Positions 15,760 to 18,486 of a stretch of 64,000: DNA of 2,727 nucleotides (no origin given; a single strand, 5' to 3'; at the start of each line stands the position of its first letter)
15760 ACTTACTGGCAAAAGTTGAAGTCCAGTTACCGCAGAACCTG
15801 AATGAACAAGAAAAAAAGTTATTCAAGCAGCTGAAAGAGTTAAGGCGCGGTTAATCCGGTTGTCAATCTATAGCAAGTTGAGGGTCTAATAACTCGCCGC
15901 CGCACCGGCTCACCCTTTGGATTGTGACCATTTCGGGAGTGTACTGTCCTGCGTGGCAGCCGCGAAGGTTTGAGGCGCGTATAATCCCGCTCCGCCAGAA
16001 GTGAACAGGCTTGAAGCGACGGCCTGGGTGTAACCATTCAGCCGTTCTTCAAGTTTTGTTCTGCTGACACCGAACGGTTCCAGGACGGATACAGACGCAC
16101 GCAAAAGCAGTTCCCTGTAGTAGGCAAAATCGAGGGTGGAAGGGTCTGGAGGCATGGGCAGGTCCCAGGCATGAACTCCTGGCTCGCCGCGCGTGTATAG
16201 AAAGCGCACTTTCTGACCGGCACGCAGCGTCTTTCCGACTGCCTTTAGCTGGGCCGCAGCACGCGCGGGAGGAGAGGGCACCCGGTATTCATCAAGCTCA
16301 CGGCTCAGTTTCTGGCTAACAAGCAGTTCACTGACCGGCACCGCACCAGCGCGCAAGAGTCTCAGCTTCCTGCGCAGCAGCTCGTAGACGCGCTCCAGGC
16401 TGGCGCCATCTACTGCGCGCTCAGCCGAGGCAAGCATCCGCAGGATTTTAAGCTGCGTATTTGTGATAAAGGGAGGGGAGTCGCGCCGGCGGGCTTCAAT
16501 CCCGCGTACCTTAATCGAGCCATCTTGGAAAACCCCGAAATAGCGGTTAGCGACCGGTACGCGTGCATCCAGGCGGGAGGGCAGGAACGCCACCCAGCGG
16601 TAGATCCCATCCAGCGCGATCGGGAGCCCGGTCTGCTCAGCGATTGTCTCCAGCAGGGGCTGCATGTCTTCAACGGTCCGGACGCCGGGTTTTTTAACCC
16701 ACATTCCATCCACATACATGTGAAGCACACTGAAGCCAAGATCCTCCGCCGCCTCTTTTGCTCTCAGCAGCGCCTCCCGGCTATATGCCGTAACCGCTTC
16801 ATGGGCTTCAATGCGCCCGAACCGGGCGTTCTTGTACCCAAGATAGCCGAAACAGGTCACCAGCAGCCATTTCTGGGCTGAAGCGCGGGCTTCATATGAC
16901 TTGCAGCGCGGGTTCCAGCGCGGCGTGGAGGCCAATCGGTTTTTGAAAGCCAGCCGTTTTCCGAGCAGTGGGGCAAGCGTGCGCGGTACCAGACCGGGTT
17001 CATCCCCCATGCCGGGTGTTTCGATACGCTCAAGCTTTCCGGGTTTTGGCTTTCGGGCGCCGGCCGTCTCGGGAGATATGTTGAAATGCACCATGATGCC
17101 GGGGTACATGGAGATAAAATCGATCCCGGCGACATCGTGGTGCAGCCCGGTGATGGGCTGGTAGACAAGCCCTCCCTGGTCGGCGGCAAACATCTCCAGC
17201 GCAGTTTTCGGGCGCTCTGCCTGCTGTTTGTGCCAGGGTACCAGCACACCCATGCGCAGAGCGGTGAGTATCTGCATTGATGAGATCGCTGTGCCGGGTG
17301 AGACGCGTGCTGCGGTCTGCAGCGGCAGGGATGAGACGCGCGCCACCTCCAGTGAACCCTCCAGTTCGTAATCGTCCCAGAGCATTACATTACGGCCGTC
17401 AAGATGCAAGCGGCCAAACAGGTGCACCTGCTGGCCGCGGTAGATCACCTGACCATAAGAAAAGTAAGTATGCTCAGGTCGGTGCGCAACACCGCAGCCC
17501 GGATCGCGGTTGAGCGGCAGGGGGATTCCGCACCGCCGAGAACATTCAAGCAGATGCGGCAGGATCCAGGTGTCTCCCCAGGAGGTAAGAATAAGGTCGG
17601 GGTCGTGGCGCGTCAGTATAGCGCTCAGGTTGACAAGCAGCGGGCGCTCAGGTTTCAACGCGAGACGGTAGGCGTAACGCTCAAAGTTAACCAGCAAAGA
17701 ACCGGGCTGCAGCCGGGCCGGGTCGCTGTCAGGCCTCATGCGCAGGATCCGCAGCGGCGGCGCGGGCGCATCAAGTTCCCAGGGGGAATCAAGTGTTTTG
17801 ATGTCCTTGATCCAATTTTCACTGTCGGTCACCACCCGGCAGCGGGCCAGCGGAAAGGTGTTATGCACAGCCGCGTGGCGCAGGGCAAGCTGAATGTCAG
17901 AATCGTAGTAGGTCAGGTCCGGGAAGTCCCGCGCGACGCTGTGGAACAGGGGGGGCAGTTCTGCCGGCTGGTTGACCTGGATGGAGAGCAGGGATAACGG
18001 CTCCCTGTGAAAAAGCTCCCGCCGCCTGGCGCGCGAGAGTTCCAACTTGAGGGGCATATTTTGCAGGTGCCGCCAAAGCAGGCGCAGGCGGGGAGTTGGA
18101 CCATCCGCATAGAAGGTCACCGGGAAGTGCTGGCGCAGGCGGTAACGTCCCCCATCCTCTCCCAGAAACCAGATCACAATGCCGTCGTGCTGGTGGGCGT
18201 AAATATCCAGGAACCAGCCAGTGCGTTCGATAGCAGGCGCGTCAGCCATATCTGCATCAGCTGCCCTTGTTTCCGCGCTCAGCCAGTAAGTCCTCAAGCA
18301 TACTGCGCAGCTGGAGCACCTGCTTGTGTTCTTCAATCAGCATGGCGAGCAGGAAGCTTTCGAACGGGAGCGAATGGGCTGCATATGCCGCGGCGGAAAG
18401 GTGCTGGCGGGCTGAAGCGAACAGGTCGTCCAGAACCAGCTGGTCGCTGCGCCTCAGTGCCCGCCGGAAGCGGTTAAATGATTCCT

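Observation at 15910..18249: B-family polymerase with intact-looking palm, missing ExoI DxE motif and motif C reading YVDGMW instead of YGDTDS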

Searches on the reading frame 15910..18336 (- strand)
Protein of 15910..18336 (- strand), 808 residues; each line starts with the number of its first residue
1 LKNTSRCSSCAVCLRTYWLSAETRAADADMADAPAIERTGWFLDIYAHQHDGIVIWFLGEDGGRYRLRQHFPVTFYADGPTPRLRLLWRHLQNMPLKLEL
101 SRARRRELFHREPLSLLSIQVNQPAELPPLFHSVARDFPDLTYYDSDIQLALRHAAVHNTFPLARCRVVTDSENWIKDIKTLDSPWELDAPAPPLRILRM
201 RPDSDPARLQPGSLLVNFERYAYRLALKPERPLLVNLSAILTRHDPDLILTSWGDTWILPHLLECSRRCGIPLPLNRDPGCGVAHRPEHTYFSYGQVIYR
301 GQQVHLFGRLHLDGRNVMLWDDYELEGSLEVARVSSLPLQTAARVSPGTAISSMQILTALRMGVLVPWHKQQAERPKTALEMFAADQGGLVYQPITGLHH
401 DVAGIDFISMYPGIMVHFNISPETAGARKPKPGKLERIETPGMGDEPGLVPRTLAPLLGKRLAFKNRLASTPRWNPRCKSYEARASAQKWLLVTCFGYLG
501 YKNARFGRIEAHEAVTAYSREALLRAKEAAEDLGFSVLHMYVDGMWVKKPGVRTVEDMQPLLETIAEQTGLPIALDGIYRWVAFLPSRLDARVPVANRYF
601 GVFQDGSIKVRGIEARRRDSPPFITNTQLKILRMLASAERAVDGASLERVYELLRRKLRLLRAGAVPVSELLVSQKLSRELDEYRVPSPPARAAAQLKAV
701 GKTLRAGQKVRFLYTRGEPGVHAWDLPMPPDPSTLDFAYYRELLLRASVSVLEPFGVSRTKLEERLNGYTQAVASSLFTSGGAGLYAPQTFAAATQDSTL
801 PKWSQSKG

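Call 3: search_protein_families(library=pfam, proteins=[window:15910-18336:-], max_evalue=1)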
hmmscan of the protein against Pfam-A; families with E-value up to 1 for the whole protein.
window:15910-18336:- (808 aa): 1 family
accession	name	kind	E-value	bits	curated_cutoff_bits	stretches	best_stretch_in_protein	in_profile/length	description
PF00136.26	DNA_pol_B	-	8.8e-25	87.8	23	2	359-532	23-201/453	DNA polymerase family B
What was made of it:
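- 15910..18249 (-): polB2: 779-aa B-family DNA polymerase of the PolB2 group, the third gene of the operon. Pfam DNA_pol_B 8.8e-25 (call 3).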

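Call 4: search_protein_families(library=ncbifam, proteins=[window:15910-18336:-], max_evalue=1)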
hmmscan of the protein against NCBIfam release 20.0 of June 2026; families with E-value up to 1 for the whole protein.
window:15910-18336:- (808 aa): 10 families
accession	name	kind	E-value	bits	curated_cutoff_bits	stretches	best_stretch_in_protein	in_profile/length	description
NF004416.0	PRK05761.1-2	equivalog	1.3e-111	374.1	516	1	193-755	128-649/665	type B DNA-directed DNA polymerase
NF004418.0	PRK05761.1-4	subfamily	1.2e-94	317.9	692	1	231-774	168-712/717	type B DNA-directed DNA polymerase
NF004417.0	PRK05761.1-3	equivalog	4.8e-39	134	780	1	331-756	426-845/858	DNA-directed DNA polymerase I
NF004419.0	PRK05761.1-5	equivalog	2.3e-31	108.6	1285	1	331-758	493-916/932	DNA-directed DNA polymerase I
TIGR00592.1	pol2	superfamily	1.1e-24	86.6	239.95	1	384-721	798-1136/1176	DNA polymerase (pol2)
NF004415.0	PRK05761.1-1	equivalog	1.9e-23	82.3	1289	1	384-763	492-865/883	DNA-directed DNA polymerase I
NF004421.0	PRK05762.1-2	equivalog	5.1e-15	54.8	570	1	374-740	399-764/795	DNA polymerase II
NF004422.0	PRK05762.1-4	equivalog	1.4e-05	23.7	1103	1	369-697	386-714/789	DNA polymerase II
NF004420.0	PRK05762.1-1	equivalog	9.4e-05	21.2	1435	1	385-713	398-723/783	DNA polymerase II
TIGR02381.1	cspD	equivalog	0.22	11.5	115.4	1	702-724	40-62/68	cold shock domain-containing protein CspD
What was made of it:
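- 15910..18249 (-): Best NCBIfam models NF004416 (1.3e-111) and NF004418 (1.2e-94) (call 4).
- On PolB2 (G2) group of B-family polymerases: NF004416 scores 1.3e-111 and NF004418 1.2e-94, against 4.8e-39 or weaker for the other PolB models (call 4).
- PolB1/B3-type models score 1e-39 or weaker and Pol II models 5e-15 or weaker (call 4). The window protein scores below the curated cut-offs of both PolB2 NCBIfam models (call 4).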

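Call 5: search_solved_structures(query=window:15910-18336:-, max_evalue=0.001, show_alignments=2)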
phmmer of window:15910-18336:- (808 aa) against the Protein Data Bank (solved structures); distinct sequences matched with E-value up to 0.001: 57.
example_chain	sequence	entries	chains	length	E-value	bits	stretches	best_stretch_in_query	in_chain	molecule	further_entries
5mdn_A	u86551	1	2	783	2.6e-45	158.3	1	328-763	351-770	DNA polymerase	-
4fm2_A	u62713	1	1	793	1.4e-41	146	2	330-762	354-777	DNA polymerase 1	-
4flt_A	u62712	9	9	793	1.7e-41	145.7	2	330-762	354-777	DNA polymerase 1 | Pyrococcus abyssi B family DNA polymerase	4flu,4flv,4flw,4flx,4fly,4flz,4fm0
5h12_A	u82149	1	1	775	5.4e-41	144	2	330-762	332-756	Deep Vent DNA Polymerase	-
2jgu_A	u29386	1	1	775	9.2e-39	136.6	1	328-762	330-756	DNA POLYMERASE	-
4ahc_A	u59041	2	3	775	1.6e-38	135.9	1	328-762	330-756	DNA POLYMERASE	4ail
3a2f_A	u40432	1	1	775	1.6e-38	135.8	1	328-762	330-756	DNA polymerase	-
6wya_A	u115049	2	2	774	4.7e-37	131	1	333-762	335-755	DNA polymerase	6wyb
1wn7_A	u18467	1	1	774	2.5e-36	128.6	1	333-762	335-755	Family B DNA Polymerase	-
1wns_A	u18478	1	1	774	3e-36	128.3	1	333-762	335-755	DNA POLYMERASE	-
4k8z_A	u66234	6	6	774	4.2e-35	124.5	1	333-762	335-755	DNA polymerase | DNA polymerase,DNA polymerase,DNA polymerase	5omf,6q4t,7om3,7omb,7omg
7tqw_A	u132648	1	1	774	1.2e-34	123.1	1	333-762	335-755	DNA polymerase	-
8s84_A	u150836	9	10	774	5.7e-34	120.8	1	333-762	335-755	DNA polymerase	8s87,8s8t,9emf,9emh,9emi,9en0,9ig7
5vu5_A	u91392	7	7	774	9.6e-34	120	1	333-762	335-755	DNA polymerase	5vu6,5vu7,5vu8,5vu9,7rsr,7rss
7rsu_A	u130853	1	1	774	1.6e-33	119.3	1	333-762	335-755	DNA polymerase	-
1q8i_A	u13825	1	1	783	0.00015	23.4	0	385-746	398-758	DNA polymerase II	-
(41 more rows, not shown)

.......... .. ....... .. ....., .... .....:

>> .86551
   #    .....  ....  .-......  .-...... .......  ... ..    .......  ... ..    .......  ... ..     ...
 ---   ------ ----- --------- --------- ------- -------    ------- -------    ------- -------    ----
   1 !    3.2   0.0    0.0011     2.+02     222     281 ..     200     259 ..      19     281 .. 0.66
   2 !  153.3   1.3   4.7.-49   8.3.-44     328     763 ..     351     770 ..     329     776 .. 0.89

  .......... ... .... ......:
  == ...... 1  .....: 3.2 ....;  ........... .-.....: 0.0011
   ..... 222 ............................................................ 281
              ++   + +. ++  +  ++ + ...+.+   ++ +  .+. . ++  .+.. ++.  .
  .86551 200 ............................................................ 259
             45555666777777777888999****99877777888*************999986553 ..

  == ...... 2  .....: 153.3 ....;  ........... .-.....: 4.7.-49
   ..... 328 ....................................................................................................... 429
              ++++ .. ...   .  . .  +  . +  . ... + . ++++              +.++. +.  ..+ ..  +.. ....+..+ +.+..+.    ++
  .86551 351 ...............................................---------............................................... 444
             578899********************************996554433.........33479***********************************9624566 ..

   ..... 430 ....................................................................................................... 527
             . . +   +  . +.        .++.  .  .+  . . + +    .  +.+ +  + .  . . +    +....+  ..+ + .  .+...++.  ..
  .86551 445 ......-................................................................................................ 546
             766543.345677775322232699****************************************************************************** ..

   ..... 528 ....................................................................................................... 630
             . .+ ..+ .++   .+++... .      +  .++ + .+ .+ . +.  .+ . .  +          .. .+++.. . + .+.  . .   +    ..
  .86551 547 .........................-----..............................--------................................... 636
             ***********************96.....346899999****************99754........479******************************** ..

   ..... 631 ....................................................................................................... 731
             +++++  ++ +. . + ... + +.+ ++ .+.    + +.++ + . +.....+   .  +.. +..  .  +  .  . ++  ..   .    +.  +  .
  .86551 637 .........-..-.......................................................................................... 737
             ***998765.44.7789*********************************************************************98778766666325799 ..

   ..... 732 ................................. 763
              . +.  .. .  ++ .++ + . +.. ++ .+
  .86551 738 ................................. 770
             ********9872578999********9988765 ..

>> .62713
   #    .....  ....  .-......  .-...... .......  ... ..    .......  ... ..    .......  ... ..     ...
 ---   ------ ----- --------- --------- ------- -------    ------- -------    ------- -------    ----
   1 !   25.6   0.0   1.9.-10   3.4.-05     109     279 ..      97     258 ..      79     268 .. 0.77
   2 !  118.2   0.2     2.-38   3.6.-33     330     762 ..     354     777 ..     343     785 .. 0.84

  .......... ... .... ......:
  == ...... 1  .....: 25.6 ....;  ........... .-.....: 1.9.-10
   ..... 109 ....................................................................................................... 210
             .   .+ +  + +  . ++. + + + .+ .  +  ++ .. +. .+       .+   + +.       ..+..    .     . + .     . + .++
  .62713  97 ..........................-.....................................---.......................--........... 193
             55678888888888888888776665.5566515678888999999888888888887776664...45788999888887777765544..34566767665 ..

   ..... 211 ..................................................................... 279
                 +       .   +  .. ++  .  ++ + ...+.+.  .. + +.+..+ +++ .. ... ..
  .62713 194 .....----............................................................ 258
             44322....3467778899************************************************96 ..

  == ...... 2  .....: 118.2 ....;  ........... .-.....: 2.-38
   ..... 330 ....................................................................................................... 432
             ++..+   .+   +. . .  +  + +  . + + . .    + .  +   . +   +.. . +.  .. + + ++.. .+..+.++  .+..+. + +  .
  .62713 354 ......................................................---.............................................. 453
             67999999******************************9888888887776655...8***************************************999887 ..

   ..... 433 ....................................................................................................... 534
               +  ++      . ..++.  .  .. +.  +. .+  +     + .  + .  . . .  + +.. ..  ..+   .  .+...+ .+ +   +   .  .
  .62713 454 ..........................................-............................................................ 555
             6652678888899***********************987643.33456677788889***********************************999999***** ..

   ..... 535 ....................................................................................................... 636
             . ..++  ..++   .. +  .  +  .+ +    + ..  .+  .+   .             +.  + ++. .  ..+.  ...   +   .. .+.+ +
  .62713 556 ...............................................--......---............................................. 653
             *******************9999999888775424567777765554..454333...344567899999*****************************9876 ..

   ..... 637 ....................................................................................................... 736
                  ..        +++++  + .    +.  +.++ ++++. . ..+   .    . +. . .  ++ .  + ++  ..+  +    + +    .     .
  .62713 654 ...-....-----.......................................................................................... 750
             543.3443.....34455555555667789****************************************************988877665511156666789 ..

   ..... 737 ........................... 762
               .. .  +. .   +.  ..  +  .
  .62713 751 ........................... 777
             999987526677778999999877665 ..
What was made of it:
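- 17092..17121 (-): Motif A, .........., with metal-binding D377 and steric-gate Y382. Aligned to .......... of 5mdn (call 5).
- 16837..16872 (-): Motif B, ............: the Lys is kept (K460), Asn is replaced by Val, Ser by Thr and Tyr by Phe. Aligned to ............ (call 5).
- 16696..16728 (-): Motif C, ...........: the first Asp of DTD is Y512 and the second Asp is kept as D514. Aligned to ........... (call 5).
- On PolB2 (G2) group of B-family polymerases: Y512-V-D514 is aligned to D-T-D (call 5).
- Checked: It aligns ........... to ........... of Pyrobaculum PolB, so the first Asp of DTD is Tyr and the second is kept (call 5).
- Pol II models and structures are by far the weakest matches: NCBIfam 5e-15 to 9e-5 and PDB 1q8i 1.5e-4, against 1e-111 and 2.6e-45 for PolB2-type and archaeal PolB (calls 4, 5).
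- Tried and rejected: It placed ExoI on 'KDIK' (call 5).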

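Call 6: find_homologous_proteins(query=window:15910-18336:-)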
Query window:15910-18336:- (808 aa): 2945 proteins with E <= 0.001 among 8000 candidates; the best 120 are listed.
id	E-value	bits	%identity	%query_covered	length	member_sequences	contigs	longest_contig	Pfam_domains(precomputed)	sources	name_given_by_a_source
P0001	0.0e+0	1793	100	96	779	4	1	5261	PF00136.27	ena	-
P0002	0.0e+0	1571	86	97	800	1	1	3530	PF00136.27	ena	-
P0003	0.0e+0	1553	86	96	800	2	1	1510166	PF00136.27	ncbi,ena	-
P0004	0.0e+0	1305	74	95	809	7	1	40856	PF00136.27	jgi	-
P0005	0.0e+0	1274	74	92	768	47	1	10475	PF00136.27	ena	-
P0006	0.0e+0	1221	70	94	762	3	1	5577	PF00136.27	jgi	-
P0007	0.0e+0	1216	72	90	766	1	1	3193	PF00136.27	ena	-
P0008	0.0e+0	1205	69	93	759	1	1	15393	PF00136.27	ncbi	ncbi:DNA polymerase domain-containing protein [Chloroflexota bacterium]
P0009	0.0e+0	1160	67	93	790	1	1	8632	PF00136.27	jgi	jgi:DNA polymerase-2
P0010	0.0e+0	1106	64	93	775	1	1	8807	PF00136.27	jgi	-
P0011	0.0e+0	1099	66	89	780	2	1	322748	PF00136.27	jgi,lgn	jgi:DNA polymerase-2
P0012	0.0e+0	1098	63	93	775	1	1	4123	PF00136.27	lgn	-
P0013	0.0e+0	1096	66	89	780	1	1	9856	PF00136.27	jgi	jgi:DNA polymerase-2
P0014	0.0e+0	1095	65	91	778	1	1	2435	PF00136.27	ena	-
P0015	0.0e+0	1090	66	90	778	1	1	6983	PF00136.27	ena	-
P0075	0.0e+0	1040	63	90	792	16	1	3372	PF00136.27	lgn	-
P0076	0.0e+0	1040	62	90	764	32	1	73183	PF00136.27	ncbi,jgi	ncbi:MAG: DNA polymerase domain-containing protein [Anaerolineales bacterium]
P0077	0.0e+0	1040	63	91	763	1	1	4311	PF00136.27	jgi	jgi:DNA polymerase-2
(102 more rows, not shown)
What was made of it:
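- Checked: Pfam DNA_pol_B scores 8.8e-25, PDB hits reach 2.6e-45, and there are more than 2900 homologues (calls 3, 5, 6).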

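Call 15: find_related_loci(query=window:15910-18249:-, collection=genome_contigs, flank=6000)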
Query window:15910-18249:- (779 aa) in genome_contigs; peptide patterns used: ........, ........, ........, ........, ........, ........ (x = any residue, [..] = any of these).
347 stretches matched a pattern; 307 encode a relative of the query (tblastn E <= 1e-3); the best 80 are kept; 80 distinct loci.
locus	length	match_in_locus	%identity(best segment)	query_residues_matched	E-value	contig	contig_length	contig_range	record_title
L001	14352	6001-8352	86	1-779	0e+0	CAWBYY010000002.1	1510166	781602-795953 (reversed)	MAG: uncultured Chloroflexia bacterium isolate MFD09779.bin.1.115 genome assembly, contig: contig_2692, whole genome sho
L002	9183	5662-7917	74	7-758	0e+0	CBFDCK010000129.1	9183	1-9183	MAG TPA_asm: uncultured bacterium isolate SRR26215680_binner13_Refined_1 genome assembly, contig: ERZ25073474.8408, whol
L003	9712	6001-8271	61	7-775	0e+0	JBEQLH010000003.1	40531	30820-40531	MAG: Anaerolineales bacterium isolate Y22TTR21b10o NODE_33_length_40531_cov_9.018702, whole genome shotgun sequence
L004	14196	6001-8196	63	7-737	0e+0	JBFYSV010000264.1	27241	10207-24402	MAG: Anaerolineae bacterium isolate PPR_0249 k121_2315778, whole genome shotgun sequence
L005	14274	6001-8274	61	6-775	0e+0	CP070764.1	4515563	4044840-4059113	MAG: Chloroflexota bacterium isolate bin26 chromosome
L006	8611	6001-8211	63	7-737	0e+0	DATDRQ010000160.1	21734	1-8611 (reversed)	MAG TPA_asm: Anaerolineales bacterium isolate SMAG_U7981 k141_342061, whole genome shotgun sequence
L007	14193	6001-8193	61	8-737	0e+0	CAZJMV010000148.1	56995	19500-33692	MAG TPA_asm: uncultured Anaerolineaceae bacterium isolate SRP067234_co1_294 genome assembly, contig: k99_1103136, whole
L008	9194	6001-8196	64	7-737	0e+0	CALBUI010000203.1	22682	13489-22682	MAG: uncultured Anaerolineales bacterium isolate N4_Bin_METABAT__171_1 genome assembly, contig: c_000008034623, whole ge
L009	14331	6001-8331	64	1-752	0e+0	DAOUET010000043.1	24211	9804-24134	MAG TPA_asm: Anaerolineales bacterium isolate N7_331 k137_713990, whole genome shotgun sequence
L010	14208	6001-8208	64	8-737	0e+0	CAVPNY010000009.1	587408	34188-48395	MAG: uncultured Chloroflexia bacterium isolate MFD00032.bin.3.204 genome assembly, contig: contig_18050, whole genome sh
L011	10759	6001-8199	62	8-729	0e+0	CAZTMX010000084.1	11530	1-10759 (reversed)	MAG TPA_asm: uncultured Anaerolineaceae bacterium isolate binchicken_co22_211 genome assembly, contig: NODE_5784_length_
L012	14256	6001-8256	64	8-748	0e+0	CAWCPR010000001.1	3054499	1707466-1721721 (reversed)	MAG: uncultured Chloroflexia bacterium isolate MFD04944.bin.2.27 genome assembly, contig: contig_12334, whole genome sho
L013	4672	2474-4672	62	6-736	0e+0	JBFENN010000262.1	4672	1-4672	MAG: Anaerolineales bacterium isolate Mix_mud03.2021.01.63 k141_2544896_length_4672_cov_10.9514, whole genome shotgun se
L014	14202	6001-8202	63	8-737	0e+0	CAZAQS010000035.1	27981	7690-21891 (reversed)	MAG TPA_asm: uncultured Anaerolineaceae bacterium isolate SRP217488_co1_79 genome assembly, contig: NODE_849_length_2798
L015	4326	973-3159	62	6-728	0e+0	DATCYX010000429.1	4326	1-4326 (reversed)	MAG TPA_asm: Anaerolineales bacterium isolate SMAG_U55 k141_217242, whole genome shotgun sequence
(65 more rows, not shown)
